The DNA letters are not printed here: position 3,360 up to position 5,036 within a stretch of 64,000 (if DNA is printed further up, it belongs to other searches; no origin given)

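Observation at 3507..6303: dcd plus a thymidylate kinase / tandem degenerate ThyX-like fusion inserted between rplA and rplJ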

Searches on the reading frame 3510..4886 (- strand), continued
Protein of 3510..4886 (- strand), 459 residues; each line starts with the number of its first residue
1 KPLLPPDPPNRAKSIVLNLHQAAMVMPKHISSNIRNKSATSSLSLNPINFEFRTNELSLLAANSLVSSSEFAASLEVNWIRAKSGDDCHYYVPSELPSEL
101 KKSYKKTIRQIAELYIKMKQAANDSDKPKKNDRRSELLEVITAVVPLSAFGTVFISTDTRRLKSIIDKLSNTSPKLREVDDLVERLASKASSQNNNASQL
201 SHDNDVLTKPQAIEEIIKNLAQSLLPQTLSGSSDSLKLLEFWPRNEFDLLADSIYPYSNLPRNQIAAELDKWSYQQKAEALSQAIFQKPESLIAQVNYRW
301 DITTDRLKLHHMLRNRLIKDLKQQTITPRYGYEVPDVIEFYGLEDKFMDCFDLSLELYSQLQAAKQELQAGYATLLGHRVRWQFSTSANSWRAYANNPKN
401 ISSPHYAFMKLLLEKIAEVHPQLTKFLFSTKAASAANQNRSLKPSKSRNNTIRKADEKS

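Call 55: search_protein_families(library=pfam, proteins=[L034:7522-8331:-, L034:8476-9039:+, L034:6361-7536:+, L034:5399-6397:+, L027:7319-8260:-, L027:6825-7322:-, L027:6175-6825:-, L027:4435-6126:-, L027:8211-8735:+, L034:11098-11475:-], max_evalue=0.001)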
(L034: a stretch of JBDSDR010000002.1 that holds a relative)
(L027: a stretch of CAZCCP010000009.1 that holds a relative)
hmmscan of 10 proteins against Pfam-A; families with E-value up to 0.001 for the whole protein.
L034:7522-8331:- (269 aa): 1 family
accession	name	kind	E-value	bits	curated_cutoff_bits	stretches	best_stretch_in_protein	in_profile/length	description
PF00303.24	Thymidylat_synt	-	1.1e-108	362.9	24.3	1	7-267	2-265/266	Thymidylate synthase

L034:8476-9039:+ (187 aa): 2 families
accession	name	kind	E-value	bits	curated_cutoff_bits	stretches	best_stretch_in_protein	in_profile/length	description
PF00186.24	DHFR_1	-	5.6e-16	59.1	25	1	25-146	3-114/159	Dihydrofolate reductase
PF01872.23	RibD_C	-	1.3e-14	54.9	24.1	1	25-178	4-194/197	RibD C-terminal domain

L034:6361-7536:+ (391 aa): 4 families
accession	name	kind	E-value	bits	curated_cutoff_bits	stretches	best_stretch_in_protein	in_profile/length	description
PF00534.26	Glycos_transf_1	-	6e-21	75.2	26.4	1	207-360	13-159/172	Glycosyl transferases group 1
PF13692.12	Glyco_trans_1_4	-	7.3e-19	68.9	27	1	211-356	3-139/142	Glycosyl transferases group 1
PF20706.3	GT4-conflict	-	3.2e-09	36.7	26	1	208-324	196-315/385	Family 4 Glycosyltransferase in conflict systems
PF13439.12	Glyco_transf_4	-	0.00043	20.8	28.5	0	37-164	6-120/170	Glycosyltransferase Family 4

L034:5399-6397:+ (332 aa): 1 family
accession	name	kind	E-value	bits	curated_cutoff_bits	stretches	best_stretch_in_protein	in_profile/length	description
PF01636.29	APH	-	6e-14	52.8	23.2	1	25-248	7-212/239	Phosphotransferase enzyme family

L027:7319-8260:- (313 aa): 1 family
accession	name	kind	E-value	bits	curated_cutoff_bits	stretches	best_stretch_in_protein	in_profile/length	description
PF00303.24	Thymidylat_synt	-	2.4e-49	168.3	24.3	1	42-282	2-245/266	Thymidylate synthase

L027:6825-7322:- (165 aa): 2 families
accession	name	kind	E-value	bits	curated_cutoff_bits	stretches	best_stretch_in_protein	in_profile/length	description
PF00186.24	DHFR_1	-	1.2e-16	61.2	25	1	5-123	3-114/159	Dihydrofolate reductase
PF01872.23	RibD_C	-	2.4e-15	57.3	24.1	1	83-153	119-192/197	RibD C-terminal domain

L027:6175-6825:- (216 aa): 3 families
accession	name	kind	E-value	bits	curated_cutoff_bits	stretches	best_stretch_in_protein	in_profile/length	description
PF22769.1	DCD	-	4.8e-35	121.4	27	1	3-164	1-153/153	dCTP deaminase-like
PF00692.24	dUTPase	-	4.5e-15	56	22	1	84-172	26-113/129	dUTPase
PF06559.16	DCD_N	-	1.3e-08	35.4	21.4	1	3-162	4-161/164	2'-deoxycytidine 5'-triphosphate deaminase (DCD) N-terminal domain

L027:4435-6126:- (563 aa): 2 families
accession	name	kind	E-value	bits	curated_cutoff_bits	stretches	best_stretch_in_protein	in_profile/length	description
PF09924.15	LPG_synthase_C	-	4.3e-68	230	27.5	1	248-542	5-298/298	Phosphatidylglycerol lysyltransferase, C-terminal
PF16995.10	tRNA-synt_2_TM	-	0.00029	21.1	26.8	1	18-227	11-215/215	Transmembrane region of lysyl-tRNA synthetase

L027:8211-8735:+ (174 aa): 2 families
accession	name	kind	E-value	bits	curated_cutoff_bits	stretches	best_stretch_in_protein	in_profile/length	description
PF00383.29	dCMP_cyt_deam_1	-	1.6e-09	38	25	1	29-151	4-100/102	Cytidine and deoxycytidylate deaminase zinc-binding region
PF14437.12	MafB19-deam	-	4.6e-06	27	27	1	30-153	4-101/142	MafB19-like deaminase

L034:11098-11475:- (125 aa): 0 families

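Call 57: predict_structure(alignment_id=A2)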
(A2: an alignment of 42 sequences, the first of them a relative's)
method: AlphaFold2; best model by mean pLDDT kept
length: 688 residues; sequences in the alignment: 42
mean_pLDDT: 84.1   pTM: 0.56
mean pLDDT of the five models: 84.1, 83.9, 82.8, 82.5, 82.3
residues with pLDDT >= 90: 421; 70-90: 149; 50-70: 37; < 50: 81
segments of 3 or more residues with pLDDT < 50: 1-8, 242-275, 426-437, 661-684, 686-688
pLDDT, mean of each block of 10 residues (from residue 1): 44 95 94 95 96 93 87 93 97 96 97 96 96 96 97 96 85 76 92 97 97 94 97 85 41 35 31 54 92 77 84 95 96 98 97 71 87 97 86 85 84 89 54 45 77 75 84 95 94 95 96 91 95 91 88 89 93 97 97 94 95 93 77 82 94 80 45 44 43
secondary structure, 60 per line:
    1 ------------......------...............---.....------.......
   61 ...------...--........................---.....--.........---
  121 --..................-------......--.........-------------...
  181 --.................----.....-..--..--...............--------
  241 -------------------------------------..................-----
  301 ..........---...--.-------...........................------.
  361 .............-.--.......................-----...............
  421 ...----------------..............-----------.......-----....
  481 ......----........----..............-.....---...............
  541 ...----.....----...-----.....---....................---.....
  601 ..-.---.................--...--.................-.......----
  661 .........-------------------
elements in order (helices of 4 or more, strands of 3 or more residues): E13-18 H25-39 E43-47 H54-63 H75-98 E102-106 H109-117 H123-140 E148-153 H156-164 H183-199 E204-208 H218-232 E278-287 H288-295 E301-306 H307-310 H327-353 H360-373 E378-387 H388-400 H406-423 H440-453 E465-471 H477-486 H491-498 H503-516 H518-522 E526-534 H535-543 E548-552 H565-569 H573-592 H596-602 E608-616 H617-624 H632-648 H650-656 H661-669

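Call 62: find_encoding_contigs(protein=P0077, flank=10000, max_places=1)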
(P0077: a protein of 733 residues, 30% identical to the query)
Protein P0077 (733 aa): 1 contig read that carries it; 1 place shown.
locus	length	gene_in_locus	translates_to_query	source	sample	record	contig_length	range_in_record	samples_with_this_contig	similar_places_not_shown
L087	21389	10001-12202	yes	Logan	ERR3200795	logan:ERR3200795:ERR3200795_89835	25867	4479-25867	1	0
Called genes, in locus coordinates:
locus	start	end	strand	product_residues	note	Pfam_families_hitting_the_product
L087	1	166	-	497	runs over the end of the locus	PF13506:Glyco_transf_21 (weak), PF00535:Glycos_transf_2, PF13641:Glyco_tranf_2_3 (weak)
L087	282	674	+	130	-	PF00584:SecE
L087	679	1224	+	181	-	PF02357:NusG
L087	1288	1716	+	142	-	PF03946:Ribosomal_L11_N, PF00298:Ribosomal_L11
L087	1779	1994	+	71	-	-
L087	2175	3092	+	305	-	PF00687:Ribosomal_L1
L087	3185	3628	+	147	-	-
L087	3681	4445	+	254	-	PF21448:DNMK (weak)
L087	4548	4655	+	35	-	-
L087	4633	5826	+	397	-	PF13439:Glyco_transf_4 (weak), PF20706:GT4-conflict (weak), PF00534:Glycos_transf_1, PF13692:Glyco_trans_1_4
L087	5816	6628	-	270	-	PF00303:Thymidylat_synt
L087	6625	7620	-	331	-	PF04677:CwfJ_C_1 (weak), PF11969:DcpS_C, PF01230:HIT, PF00383:dCMP_cyt_deam_1, PF14437:MafB19-deam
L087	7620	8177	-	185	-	PF01467:CTP_transf_like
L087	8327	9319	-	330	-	PF01636:APH, PF07914:DUF1679 (weak)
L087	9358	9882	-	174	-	PF00186:DHFR_1, PF01872:RibD_C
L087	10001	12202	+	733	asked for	PF02223:Thymidylate_kin, PF02511:Thy1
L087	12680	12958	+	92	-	-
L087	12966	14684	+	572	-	PF02776:TPP_enzyme_N, PF00205:TPP_enzyme_M, PF02775:TPP_enzyme_C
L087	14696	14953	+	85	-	PF01842:ACT (weak), PF22629:ACT_AHAS_ss, PF13710:ACT_5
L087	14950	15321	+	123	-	PF01042:Ribonuc_L-PSP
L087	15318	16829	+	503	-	PF00291:PALP, PF00585:Thr_dehydrat_C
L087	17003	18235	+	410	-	PF01546:Peptidase_M20, PF07687:M20_dimer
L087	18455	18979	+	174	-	PF00466:Ribosomal_L10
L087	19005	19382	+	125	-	PF16320:Ribosomal_L12_N, PF00542:Ribosomal_L12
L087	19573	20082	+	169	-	-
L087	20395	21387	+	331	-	?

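Call 63: find_encoding_contigs(protein=P0064, flank=10000, max_places=1)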
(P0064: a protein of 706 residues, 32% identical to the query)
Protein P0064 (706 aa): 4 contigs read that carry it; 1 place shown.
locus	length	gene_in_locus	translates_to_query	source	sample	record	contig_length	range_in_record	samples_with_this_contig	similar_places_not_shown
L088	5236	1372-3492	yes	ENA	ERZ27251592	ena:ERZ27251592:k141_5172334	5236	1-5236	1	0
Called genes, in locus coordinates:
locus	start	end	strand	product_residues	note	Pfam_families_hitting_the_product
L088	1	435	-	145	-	?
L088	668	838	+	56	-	-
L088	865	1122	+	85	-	PF04226:Transgly_assoc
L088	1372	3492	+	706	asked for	PF02223:Thymidylate_kin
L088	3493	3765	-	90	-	-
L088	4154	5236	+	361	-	?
